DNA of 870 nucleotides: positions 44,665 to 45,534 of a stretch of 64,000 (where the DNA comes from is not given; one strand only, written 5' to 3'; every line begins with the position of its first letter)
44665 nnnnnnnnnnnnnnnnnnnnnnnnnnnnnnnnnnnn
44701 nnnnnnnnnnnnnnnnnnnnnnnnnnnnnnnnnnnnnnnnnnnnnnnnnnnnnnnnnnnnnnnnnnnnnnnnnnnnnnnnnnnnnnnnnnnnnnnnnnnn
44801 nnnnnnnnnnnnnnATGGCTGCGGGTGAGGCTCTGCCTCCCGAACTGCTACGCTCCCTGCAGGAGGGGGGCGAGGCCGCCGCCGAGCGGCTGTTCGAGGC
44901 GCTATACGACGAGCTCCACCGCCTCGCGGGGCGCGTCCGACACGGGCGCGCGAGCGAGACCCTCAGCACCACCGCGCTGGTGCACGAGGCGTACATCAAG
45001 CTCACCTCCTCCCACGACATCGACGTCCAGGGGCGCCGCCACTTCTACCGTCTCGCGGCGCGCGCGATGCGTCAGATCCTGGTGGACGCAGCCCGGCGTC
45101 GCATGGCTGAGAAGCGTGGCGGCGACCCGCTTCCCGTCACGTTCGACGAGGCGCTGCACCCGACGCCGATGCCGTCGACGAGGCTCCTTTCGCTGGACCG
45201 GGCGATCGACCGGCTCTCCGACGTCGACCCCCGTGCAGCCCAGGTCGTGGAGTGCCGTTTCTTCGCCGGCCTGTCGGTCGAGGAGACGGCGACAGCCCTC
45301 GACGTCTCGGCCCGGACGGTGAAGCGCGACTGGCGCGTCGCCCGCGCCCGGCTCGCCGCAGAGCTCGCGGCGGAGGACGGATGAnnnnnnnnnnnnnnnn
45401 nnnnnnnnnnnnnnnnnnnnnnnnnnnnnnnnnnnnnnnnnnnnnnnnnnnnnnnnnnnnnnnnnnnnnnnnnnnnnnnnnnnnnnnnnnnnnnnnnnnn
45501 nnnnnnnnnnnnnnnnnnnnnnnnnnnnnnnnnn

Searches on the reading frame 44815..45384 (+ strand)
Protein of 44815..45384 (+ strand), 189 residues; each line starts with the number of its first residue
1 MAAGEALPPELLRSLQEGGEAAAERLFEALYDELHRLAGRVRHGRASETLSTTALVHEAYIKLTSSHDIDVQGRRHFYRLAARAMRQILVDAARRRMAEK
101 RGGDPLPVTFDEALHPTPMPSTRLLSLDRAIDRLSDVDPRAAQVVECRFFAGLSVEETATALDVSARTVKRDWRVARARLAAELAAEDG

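Call 9: search_protein_families(library=pfam, proteins=[window:44815-45384:+], max_evalue=0.01)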
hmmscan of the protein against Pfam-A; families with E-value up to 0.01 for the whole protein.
window:44815-45384:+ (189 aa): 5 families
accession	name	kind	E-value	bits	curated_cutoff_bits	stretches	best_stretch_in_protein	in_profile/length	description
PF07638.17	Sigma70_ECF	-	3.3e-52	177.5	21.1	1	10-184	6-183/185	ECF sigma factor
PF04545.22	Sigma70_r4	-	1.4e-07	31.3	24.1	1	134-180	2-48/50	Sigma-70, region 4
PF08281.18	Sigma70_r4_2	-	1.5e-06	28.2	25.7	1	128-179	5-53/54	Sigma-70, region 4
PF13384.12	HTH_23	-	0.0023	18.1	24.6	1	151-173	15-37/50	Homeodomain-like domain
PF06530.18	Phage_antitermQ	-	0.0066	16.8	26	0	127-183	53-109/118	Phage antitermination protein Q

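Call 12: find_homologous_proteins(query=window:44815-45381:+, max_evalue=1e-10)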
Query window:44815-45381:+ (189 aa): 6568 proteins with E <= 1e-10 among 8000 candidates; the best 120 are listed.
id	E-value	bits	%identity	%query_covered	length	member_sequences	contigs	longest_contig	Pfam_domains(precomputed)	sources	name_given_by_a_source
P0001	9.3e-114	395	100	100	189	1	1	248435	PF07638.18,PF04545.23,PF08281.19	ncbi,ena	-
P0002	5.2e-98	344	87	100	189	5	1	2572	PF07638.18,PF04545.23,PF08281.19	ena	-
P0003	4.2e-79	283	73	93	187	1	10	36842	PF07638.18,PF04545.23,PF08281.19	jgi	jgi:RNA polymerase sigma factor (TIGR02999 family)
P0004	4.4e-79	283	71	93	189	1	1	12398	PF07638.18,PF04545.23,PF08281.19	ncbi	-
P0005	4.0e-78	279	73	93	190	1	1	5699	PF07638.18,PF04545.23,PF08281.19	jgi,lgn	jgi:RNA polymerase sigma factor (TIGR02999 family)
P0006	5.2e-77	276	71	98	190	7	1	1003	PF07638.18,PF04545.23,PF08281.19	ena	-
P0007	7.8e-77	275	71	97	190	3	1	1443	PF07638.18,PF04545.23,PF08281.19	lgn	-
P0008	8.6e-76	272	70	99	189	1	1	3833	PF07638.18,PF04545.23,PF08281.19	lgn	-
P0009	2.1e-75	271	72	94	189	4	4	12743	PF07638.18,PF04545.23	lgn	-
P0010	2.5e-75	270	71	99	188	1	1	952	PF07638.18,PF04545.23,PF08281.19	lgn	-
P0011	2.6e-75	270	70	100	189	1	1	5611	PF07638.18,PF04545.23,PF08281.19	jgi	-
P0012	6.0e-75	269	70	98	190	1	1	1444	PF07638.18,PF04545.23,PF08281.19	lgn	-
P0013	8.7e-75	269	72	87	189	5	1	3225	PF07638.18,PF04545.23,PF08281.19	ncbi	-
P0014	2.5e-74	267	69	99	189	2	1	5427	PF07638.18,PF04545.23,PF08281.19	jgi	-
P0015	2.9e-74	267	69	95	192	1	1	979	PF07638.18,PF04545.23,PF08281.19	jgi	jgi:RNA polymerase sigma factor (TIGR02999 family)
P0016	3.2e-74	267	70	98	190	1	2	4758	PF07638.18,PF04545.23,PF08281.19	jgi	jgi:RNA polymerase sigma factor (TIGR02999 family)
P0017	5.2e-74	266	70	99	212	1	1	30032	PF07638.18,PF04545.23,PF08281.19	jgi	-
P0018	2.8e-73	264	68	98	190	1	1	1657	PF07638.18,PF04545.23,PF08281.19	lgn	-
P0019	3.8e-73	263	68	100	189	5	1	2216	PF07638.18,PF04545.23,PF08281.19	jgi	jgi:RNA polymerase sigma factor (TIGR02999 family)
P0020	6.1e-73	263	72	94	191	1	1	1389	PF07638.18,PF08281.19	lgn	-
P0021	1.4e-72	261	68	98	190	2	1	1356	PF07638.18,PF04545.23,PF08281.19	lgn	-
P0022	1.3e-71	258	67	98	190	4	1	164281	PF07638.18,PF04545.23,PF08281.19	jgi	jgi:RNA polymerase sigma factor (TIGR02999 family)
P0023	2.9e-71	257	70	93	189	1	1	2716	PF07638.18,PF04545.23,PF08281.19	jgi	jgi:RNA polymerase sigma factor (TIGR02999 family)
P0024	1.4e-70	255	68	98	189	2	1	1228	PF07638.18,PF04545.23,PF08281.19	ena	-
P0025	1.8e-70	255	66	100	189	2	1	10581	PF07638.18,PF04545.23,PF08281.19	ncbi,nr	ncbi:MAG: sigma-70 family RNA polymerase sigma factor [Gemmatimonadales bacterium]|nr:MAG: sigma-70 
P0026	3.7e-70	254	69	95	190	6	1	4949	PF07638.18,PF04545.23,PF08281.19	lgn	-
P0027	3.1e-69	251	69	94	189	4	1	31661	PF07638.18,PF04545.23,PF08281.19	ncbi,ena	-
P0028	4.5e-69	250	67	98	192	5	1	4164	PF07638.18,PF04545.23,PF08281.19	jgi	jgi:RNA polymerase sigma factor (TIGR02999 family)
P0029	8.3e-68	246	68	92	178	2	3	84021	PF07638.18,PF04545.23,PF08281.19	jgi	jgi:RNA polymerase sigma factor (TIGR02999 family)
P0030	3.1e-67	244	70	91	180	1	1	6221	PF07638.18,PF04545.23,PF08281.19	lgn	-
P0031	5.8e-67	243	71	87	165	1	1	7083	PF07638.18,PF04545.23,PF08281.19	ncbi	ncbi:MAG: sigma-70 family RNA polymerase sigma factor, partial [Gemmatimonadales bacterium]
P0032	1.8e-64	235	65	94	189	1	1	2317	PF07638.18,PF04545.23,PF08281.19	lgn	-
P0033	1.4e-61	226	64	98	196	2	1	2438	PF07638.18,PF04545.23,PF08281.19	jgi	jgi:RNA polymerase sigma factor (TIGR02999 family)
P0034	8.1e-59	217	65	88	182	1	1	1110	PF07638.18,PF04545.23,PF08281.19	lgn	-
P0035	1.3e-57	213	74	74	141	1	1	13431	PF07638.18,PF04545.23,PF08281.19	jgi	jgi:RNA polymerase sigma factor (TIGR02999 family)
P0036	1.8e-56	209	74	72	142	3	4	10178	PF07638.18,PF04545.23,PF08281.19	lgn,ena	-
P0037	6.1e-56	207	57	95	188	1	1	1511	PF07638.18,PF04545.23,PF08281.19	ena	-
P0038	6.5e-56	207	59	97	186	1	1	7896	PF07638.18,PF04545.23,PF08281.19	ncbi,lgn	-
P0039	8.3e-56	207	58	99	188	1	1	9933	PF07638.18,PF04545.23,PF08281.19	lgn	-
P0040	9.3e-56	207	64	86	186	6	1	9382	PF07638.18,PF04545.23,PF08281.19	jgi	jgi:RNA polymerase sigma factor (TIGR02999 family)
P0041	2.1e-55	206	58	86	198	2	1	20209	PF07638.18,PF04545.23,PF08281.19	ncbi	-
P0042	3.2e-55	205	61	92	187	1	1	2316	PF07638.18,PF04545.23,PF08281.19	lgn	-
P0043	4.0e-55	205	61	90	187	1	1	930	PF07638.18,PF04545.23,PF08281.19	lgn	-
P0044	4.5e-55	204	61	85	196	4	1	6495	PF07638.18,PF04545.23,PF08281.19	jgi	jgi:RNA polymerase sigma factor (TIGR02999 family)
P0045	4.8e-55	204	60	94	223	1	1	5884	PF07638.18,PF04545.23,PF08281.19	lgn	-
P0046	8.5e-55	204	59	94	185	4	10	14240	PF07638.18,PF04545.23,PF08281.19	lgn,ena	-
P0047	8.6e-55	204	60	93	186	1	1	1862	PF07638.18,PF04545.23,PF08281.19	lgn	-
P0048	1.2e-54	203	60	92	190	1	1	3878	PF07638.18,PF04545.23,PF08281.19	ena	-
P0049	1.4e-54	203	57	97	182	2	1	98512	PF07638.18,PF04545.23,PF08281.19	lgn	-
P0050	1.7e-54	203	63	89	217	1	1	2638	PF07638.18,PF04545.23,PF08281.19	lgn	-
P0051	2.2e-54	202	58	94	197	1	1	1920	PF07638.18,PF04545.23,PF08281.19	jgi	jgi:RNA polymerase sigma factor (TIGR02999 family)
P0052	2.5e-54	202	61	93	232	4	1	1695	PF07638.18,PF04545.23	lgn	-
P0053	2.7e-54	202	57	97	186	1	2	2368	PF07638.18,PF04545.23,PF08281.19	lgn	-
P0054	2.8e-54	202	58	86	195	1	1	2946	PF13384.13,PF07638.18,PF04545.23,PF08281.19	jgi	jgi:RNA polymerase sigma factor (TIGR02999 family)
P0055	3.7e-54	202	58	94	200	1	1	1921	PF07638.18,PF04545.23,PF08281.19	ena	-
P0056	4.7e-54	201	59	93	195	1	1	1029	PF07638.18,PF04545.23,PF08281.19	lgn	-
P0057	6.3e-54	201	54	98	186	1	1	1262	PF07638.18,PF04545.23,PF08281.19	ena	-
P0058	6.3e-54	201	54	100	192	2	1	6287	PF07638.18,PF04545.23,PF08281.19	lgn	-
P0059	1.2e-53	200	55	94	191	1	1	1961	PF07638.18,PF04545.23,PF08281.19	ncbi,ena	-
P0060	1.5e-53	200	58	86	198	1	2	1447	PF07638.18,PF04545.23,PF08281.19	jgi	jgi:RNA polymerase sigma factor (TIGR02999 family)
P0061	1.8e-53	199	56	94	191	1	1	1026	PF07638.18,PF04545.23,PF08281.19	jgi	jgi:RNA polymerase sigma factor (TIGR02999 family)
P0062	1.9e-53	199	59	94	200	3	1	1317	PF07638.18,PF04545.23,PF08281.19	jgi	jgi:RNA polymerase sigma factor (TIGR02999 family)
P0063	2.1e-53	199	63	82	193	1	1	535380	PF07638.18,PF04545.23,PF08281.19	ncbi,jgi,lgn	jgi:RNA polymerase sigma factor (TIGR02999 family)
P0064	2.1e-53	199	59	93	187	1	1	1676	PF07638.18,PF04545.23,PF08281.19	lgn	-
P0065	2.7e-53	199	57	90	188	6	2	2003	PF07638.18,PF04545.23,PF08281.19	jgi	jgi:RNA polymerase sigma factor (TIGR02999 family)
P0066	3.6e-53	198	58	95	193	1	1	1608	PF07638.18,PF04545.23,PF08281.19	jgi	jgi:RNA polymerase sigma factor (TIGR02999 family)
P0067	3.9e-53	198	60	93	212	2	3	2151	PF07638.18,PF04545.23,PF08281.19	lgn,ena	-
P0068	4.0e-53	198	59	90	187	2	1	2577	PF07638.18,PF04545.23,PF08281.19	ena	-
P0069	4.4e-53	198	57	94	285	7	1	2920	PF07638.18,PF04545.23,PF08281.19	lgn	-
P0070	4.6e-53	198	57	96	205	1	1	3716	PF07638.18,PF04545.23,PF08281.19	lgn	-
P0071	5.7e-53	198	59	94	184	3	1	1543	PF07638.18,PF04545.23,PF08281.19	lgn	-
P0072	6.5e-53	197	57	93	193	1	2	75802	PF07638.18,PF04545.23,PF08281.19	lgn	-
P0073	6.8e-53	197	58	93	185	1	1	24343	PF07638.18,PF04545.23,PF08281.19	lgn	-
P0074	8.3e-53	197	56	96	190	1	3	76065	PF07638.18,PF04545.23,PF08281.19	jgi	jgi:RNA polymerase sigma factor (TIGR02999 family)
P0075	8.5e-53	197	55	94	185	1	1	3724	PF07638.18,PF04545.23,PF08281.19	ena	-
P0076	1.0e-52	197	57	94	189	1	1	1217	PF07638.18,PF04545.23,PF08281.19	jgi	jgi:RNA polymerase sigma factor (TIGR02999 family)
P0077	1.0e-52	197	58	90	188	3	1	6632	PF07638.18,PF08281.19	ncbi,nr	ncbi:MAG: sigma-70 family RNA polymerase sigma factor [Gemmatimonadetes bacterium]|nr:sigma-70 famil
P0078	1.2e-52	197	59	92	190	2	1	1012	PF07638.18,PF04545.23,PF08281.19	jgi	jgi:RNA polymerase sigma factor (TIGR02999 family)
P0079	1.3e-52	196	58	93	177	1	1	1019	PF07638.18,PF04545.23,PF08281.19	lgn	-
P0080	1.3e-52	196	60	96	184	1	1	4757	PF07638.18,PF04545.23,PF08281.19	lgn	-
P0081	1.5e-52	196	59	93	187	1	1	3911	PF07638.18,PF04545.23,PF08281.19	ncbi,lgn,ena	-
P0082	1.5e-52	196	55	96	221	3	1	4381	PF07638.18,PF04545.23,PF08281.19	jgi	-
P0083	1.6e-52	196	59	92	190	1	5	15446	PF07638.18,PF04545.23,PF08281.19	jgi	jgi:RNA polymerase sigma factor (TIGR02999 family)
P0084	1.6e-52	196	55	97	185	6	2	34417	PF07638.18,PF04545.23,PF08281.19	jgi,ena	-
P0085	1.8e-52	196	54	93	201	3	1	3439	PF07638.18,PF08281.19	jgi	jgi:RNA polymerase sigma factor (TIGR02999 family)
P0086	1.9e-52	196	55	97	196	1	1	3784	PF07638.18,PF04545.23,PF08281.19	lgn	-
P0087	2.0e-52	196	56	94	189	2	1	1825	PF07638.18,PF04545.23,PF08281.19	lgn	-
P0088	2.0e-52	196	57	92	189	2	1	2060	PF07638.18,PF04545.23,PF08281.19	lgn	-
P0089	2.2e-52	196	58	92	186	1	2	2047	PF07638.18,PF04545.23,PF08281.19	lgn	-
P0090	2.5e-52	196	56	93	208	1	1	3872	PF07638.18,PF04545.23,PF08281.19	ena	-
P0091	2.6e-52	196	56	94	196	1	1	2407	PF07638.18,PF04545.23,PF08281.19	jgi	jgi:RNA polymerase sigma factor (TIGR02999 family)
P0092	2.9e-52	195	56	95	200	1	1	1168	PF07638.18,PF04545.23,PF08281.19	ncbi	-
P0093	3.1e-52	195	59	93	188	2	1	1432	PF07638.18,PF04545.23,PF08281.19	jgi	jgi:RNA polymerase sigma factor (TIGR02999 family)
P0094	3.2e-52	195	57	94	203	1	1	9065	PF07638.18,PF04545.23,PF08281.19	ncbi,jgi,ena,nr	ncbi:MAG: sigma-70 family RNA polymerase sigma factor [Gemmatirosa sp.]|nr:sigma-70 family RNA polym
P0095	3.3e-52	195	62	92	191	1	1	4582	PF07638.18,PF04545.23,PF08281.19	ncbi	ncbi:MAG: ECF-type sigma factor [Bacteroidota bacterium]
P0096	4.1e-52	195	57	91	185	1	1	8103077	PF07638.18,PF04545.23,PF08281.19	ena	-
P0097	4.2e-52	195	57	86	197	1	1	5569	PF07638.18,PF04545.23,PF08281.19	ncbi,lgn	ncbi:MAG: ECF-type sigma factor [Longimicrobiaceae bacterium]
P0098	4.3e-52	195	58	94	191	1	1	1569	PF07638.18,PF04545.23,PF08281.19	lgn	-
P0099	4.4e-52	195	55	97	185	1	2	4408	PF07638.18,PF04545.23,PF08281.19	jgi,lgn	jgi:RNA polymerase sigma factor (TIGR02999 family)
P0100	4.4e-52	195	57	90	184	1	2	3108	PF07638.18,PF04545.23,PF08281.19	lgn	-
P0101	4.8e-52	195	57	92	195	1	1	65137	PF07638.18,PF04545.23,PF08281.19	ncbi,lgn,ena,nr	ncbi:MAG: ECF-type sigma factor [Gemmatimonadota bacterium]|nr:ECF-type sigma factor [Gemmatimonadot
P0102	4.8e-52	195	57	92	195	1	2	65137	PF07638.18,PF04545.23,PF08281.19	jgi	-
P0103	5.3e-52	194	60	92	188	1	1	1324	PF07638.18,PF04545.23,PF08281.19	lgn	-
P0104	5.4e-52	194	59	89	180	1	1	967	PF07638.18,PF08281.19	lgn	-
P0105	5.8e-52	194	54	92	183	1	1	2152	PF07638.18,PF04545.23,PF08281.19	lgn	-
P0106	6.3e-52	194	54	92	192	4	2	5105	PF07638.18,PF04545.23,PF08281.19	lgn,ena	-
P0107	6.7e-52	194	59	93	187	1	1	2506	PF07638.18,PF04545.23,PF08281.19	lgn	-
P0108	7.0e-52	194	56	92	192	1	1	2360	PF07638.18,PF04545.23,PF08281.19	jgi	-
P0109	7.0e-52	194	60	92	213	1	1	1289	PF07638.18,PF04545.23,PF08281.19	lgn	-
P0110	7.7e-52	194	58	93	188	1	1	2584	PF07638.18,PF04545.23,PF08281.19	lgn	-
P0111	7.9e-52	194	62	86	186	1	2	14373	PF07638.18,PF08281.19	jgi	jgi:RNA polymerase sigma factor (TIGR02999 family)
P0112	8.1e-52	194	55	97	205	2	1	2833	PF07638.18,PF04545.23,PF08281.19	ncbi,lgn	-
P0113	8.3e-52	194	58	93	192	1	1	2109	PF07638.18,PF04545.23,PF08281.19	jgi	jgi:RNA polymerase sigma factor (TIGR02999 family)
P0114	9.3e-52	194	54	96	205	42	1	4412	PF07638.18,PF04545.23,PF08281.19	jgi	jgi:RNA polymerase sigma factor (TIGR02999 family)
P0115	9.6e-52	194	59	94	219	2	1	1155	PF07638.18,PF04545.23,PF08281.19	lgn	-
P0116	1.0e-51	194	55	93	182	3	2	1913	PF07638.18,PF04545.23,PF08281.19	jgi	jgi:RNA polymerase sigma factor (TIGR02999 family)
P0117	1.4e-51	193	57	92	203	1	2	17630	PF13384.13,PF07638.18,PF04545.23,PF08281.19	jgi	-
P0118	1.4e-51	193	57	93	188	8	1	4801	PF07638.18,PF04545.23,PF08281.19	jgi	jgi:RNA polymerase sigma factor (TIGR02999 family)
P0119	1.4e-51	193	56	94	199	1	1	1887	PF07638.18,PF04545.23,PF08281.19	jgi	jgi:RNA polymerase sigma factor (TIGR02999 family)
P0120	1.5e-51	193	58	91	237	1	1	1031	PF07638.18,PF08281.19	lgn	-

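Call 13: find_encoding_contigs(protein=P0003, flank=10000, max_places=4)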
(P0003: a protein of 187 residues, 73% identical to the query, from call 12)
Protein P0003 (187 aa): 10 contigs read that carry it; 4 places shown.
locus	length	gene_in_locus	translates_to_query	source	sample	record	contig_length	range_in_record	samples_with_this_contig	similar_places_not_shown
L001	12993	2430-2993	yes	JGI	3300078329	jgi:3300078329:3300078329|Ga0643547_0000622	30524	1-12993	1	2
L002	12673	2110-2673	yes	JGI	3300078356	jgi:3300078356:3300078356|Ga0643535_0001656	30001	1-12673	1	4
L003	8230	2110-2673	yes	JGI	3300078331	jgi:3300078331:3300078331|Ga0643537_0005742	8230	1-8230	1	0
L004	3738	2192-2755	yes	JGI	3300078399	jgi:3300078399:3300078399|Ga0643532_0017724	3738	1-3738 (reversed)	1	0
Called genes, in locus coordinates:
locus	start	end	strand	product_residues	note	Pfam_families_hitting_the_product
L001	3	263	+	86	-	?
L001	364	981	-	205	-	-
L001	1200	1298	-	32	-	-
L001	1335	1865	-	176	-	-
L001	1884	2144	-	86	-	-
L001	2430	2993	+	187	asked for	PF07638:Sigma70_ECF, PF08281:Sigma70_r4_2 (weak), PF04545:Sigma70_r4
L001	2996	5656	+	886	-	PF07719:TPR_2 (faint), PF14559:TPR_19 (faint), PF13431:TPR_17 (faint), PF00069:Pkinase, PF03109:ABC1 (faint), PF07714:PK_Tyr_Ser-Thr, PF13414:TPR_11 (faint), PF13424:TPR_12 (faint)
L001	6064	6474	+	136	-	PF14534:DUF4440, PF12680:SnoaL_2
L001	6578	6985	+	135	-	PF07366:SnoaL, PF12680:SnoaL_2, PF14534:DUF4440 (weak)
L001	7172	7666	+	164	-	PF13577:SnoaL_4, PF12680:SnoaL_2, PF14534:DUF4440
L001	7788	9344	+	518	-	PF13414:TPR_11 (faint), PF13428:TPR_14 (faint), PF12895:ANAPC3 (faint), PF13431:TPR_17 (faint), PF07719:TPR_2 (faint)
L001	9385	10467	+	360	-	PF01731:Arylesterase (faint), PF08450:SGL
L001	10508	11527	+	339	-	PF04199:Cyclase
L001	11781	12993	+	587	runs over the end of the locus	PF00561:Abhydrolase_1, PF12146:Hydrolase_4, PF12697:Abhydrolase_6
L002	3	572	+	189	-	PF13484:Fer4_16, PF13513:HEAT_EZ (weak), PF13646:HEAT_2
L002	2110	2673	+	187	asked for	PF07638:Sigma70_ECF, PF08281:Sigma70_r4_2 (weak), PF04545:Sigma70_r4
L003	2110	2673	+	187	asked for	PF07638:Sigma70_ECF, PF08281:Sigma70_r4_2 (weak), PF04545:Sigma70_r4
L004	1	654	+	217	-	?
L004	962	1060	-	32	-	-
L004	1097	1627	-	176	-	-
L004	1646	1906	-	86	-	-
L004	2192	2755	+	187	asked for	PF07638:Sigma70_ECF, PF08281:Sigma70_r4_2 (weak), PF04545:Sigma70_r4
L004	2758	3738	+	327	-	?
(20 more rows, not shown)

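Call 14: find_encoding_contigs(protein=P0004, flank=10000, max_places=3)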
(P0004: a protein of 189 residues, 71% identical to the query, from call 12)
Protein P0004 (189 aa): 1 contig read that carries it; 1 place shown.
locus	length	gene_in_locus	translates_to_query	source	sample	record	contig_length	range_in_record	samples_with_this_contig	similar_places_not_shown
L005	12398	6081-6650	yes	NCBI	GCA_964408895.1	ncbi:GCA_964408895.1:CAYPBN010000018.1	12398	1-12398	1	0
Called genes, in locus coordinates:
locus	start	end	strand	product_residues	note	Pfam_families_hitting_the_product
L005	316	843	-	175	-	-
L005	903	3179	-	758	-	PF01751:Toprim, PF01131:Topoisom_bac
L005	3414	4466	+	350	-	-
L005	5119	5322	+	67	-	PF07311:Dodecin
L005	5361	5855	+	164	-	-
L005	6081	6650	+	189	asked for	PF07638:Sigma70_ECF, PF08281:Sigma70_r4_2 (weak), PF04545:Sigma70_r4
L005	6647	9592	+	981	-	PF13176:TPR_7 (faint), PF13428:TPR_14 (faint), PF00069:Pkinase, PF03109:ABC1 (faint), PF07714:PK_Tyr_Ser-Thr, PF13432:TPR_16, PF14559:TPR_19 (weak), PF13424:TPR_12 (weak), +11 more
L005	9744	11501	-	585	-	PF07699:Ephrin_rec_like (faint), PF18911:PKD_4 (weak)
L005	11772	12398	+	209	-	?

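Call 15: find_encoding_contigs(protein=P0022, flank=10000, max_places=3)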
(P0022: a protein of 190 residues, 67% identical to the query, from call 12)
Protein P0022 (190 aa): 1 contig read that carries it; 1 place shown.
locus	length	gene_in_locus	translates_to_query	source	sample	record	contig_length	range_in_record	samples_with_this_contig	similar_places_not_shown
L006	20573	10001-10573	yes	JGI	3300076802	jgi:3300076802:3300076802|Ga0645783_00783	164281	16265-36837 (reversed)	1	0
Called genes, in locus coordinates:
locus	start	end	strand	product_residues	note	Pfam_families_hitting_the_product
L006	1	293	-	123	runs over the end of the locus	-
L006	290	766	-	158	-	-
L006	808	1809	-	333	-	-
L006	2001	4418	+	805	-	PF17162:DUF5118, PF17148:DUF5117, PF16313:DUF4953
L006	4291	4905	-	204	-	-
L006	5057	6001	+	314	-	PF13338:AbiEi_4, PF04480:DUF559, PF18741:MTES_1575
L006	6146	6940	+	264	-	PF05742:TANGO2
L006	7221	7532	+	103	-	-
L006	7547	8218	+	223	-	PF00156:Pribosyltran (weak)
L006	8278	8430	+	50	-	-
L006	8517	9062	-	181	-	-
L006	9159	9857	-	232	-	-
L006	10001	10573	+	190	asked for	PF07638:Sigma70_ECF, PF08281:Sigma70_r4_2 (weak), PF04545:Sigma70_r4 (weak)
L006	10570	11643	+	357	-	PF03109:ABC1 (faint), PF00069:Pkinase, PF07714:PK_Tyr_Ser-Thr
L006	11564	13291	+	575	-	PF00515:TPR_1 (faint), PF13371:TPR_9 (weak), PF13424:TPR_12 (weak), PF23914:TPR_CcmH_CycH (weak), PF13424:TPR_12, PF13432:TPR_16, PF13431:TPR_17 (weak), PF14559:TPR_19 (weak), +8 more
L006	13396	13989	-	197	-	-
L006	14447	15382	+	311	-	-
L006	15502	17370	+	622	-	-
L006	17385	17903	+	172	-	-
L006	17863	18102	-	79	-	-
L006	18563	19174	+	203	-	PF07638:Sigma70_ECF, PF08281:Sigma70_r4_2, PF04545:Sigma70_r4 (weak)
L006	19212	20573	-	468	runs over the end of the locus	-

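Call 19: find_related_loci(query=P0001, collection=genome_contigs, flank=10000)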
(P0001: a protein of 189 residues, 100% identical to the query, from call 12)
Query P0001 (189 aa) in genome_contigs; peptide patterns used: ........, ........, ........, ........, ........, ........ (x = any residue, [..] = any of these).
600 stretches matched a pattern (row limit reached: there are more); 326 encode a relative of the query (tblastn E <= 1e-3); the best 80 are kept; 80 distinct loci.
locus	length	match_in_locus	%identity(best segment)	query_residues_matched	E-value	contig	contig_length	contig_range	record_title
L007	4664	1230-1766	70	11-189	3e-78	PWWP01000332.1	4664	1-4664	MAG: Gemmatimonadetes bacterium isolate CSSed11_55 CS-Sed11-C43126, whole genome shotgun sequence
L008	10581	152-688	69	11-189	4e-77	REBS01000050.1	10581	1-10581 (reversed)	MAG: Gemmatimonadales bacterium isolate LCM1.Bin31 NODE_8420_length_10581_cov_7.24235, whole genome shotgun sequence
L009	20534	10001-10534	68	11-188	2e-74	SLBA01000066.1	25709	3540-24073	MAG: Gemmatimonadetes bacterium isolate CSSed162cmB_429 CSSed16-2cmB-3349, whole genome shotgun sequence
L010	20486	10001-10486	59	11-172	5e-57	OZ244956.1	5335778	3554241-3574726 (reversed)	MAG: Rhodothermales bacterium isolate 15077258-f85a-4161-b90e-b328002e090c genome assembly, chromosome: 1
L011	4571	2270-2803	58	9-186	6e-55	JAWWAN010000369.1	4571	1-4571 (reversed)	MAG: Rhodothermales bacterium isolate HN15.bin.4 k141_1103008_length_4571_cov_10.7253, whole genome shotgun sequence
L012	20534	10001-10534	52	11-187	8e-51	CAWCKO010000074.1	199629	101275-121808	MAG: uncultured Acidobacteriaceae bacterium isolate MFD01248.bin.1.32 genome assembly, contig: contig_7516, whole genome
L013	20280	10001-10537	50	10-187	1e-48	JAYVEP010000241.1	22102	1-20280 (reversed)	MAG: Acidobacteriaceae bacterium isolate GL35_DN_metabat_92_sub GL35_DN_metabat_92_sub_240, whole genome shotgun sequenc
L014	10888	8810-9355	56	11-185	5e-48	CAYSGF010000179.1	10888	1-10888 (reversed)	MAG TPA_asm: uncultured Gemmatimonadaceae bacterium isolate binchicken_co31_56 genome assembly, contig: k141_1477058, wh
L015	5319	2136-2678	52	11-184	2e-47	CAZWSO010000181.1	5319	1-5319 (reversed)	MAG TPA_asm: uncultured Gemmatimonadaceae bacterium isolate SRP217488_co1_31 genome assembly, contig: NODE_17319_length_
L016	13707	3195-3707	53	21-184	3e-47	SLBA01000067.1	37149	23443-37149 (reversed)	MAG: Gemmatimonadetes bacterium isolate CSSed162cmB_429 CSSed16-2cmB-1317, whole genome shotgun sequence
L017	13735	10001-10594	49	3-184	2e-47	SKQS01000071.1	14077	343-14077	MAG: Wenzhouxiangella sp. isolate CSSed162cmA_452 CSSed16-2cmA-12430, whole genome shotgun sequence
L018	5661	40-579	49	9-187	5e-47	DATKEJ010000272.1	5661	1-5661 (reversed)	MAG TPA_asm: Rhodothermales bacterium isolate SMAG_U14496 k141_383047, whole genome shotgun sequence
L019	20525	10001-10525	49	11-184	7e-47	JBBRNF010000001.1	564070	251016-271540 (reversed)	MAG: Terriglobales bacterium isolate La1_metabat2.117 LA1C_B2.117_k141_2931984L_564070_cov_40.5141, whole genome shotgun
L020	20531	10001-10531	52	11-186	2e-46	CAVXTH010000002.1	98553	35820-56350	MAG: Candidatus Krumholzibacteriota bacterium isolate MFD05684.bin.1.347 genome assembly, contig: contig_28540, whole ge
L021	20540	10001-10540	49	9-187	2e-46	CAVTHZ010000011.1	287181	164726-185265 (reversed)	MAG: uncultured Acidobacteriaceae bacterium isolate MFD05705.bin.2.13 genome assembly, contig: contig_62467, whole genom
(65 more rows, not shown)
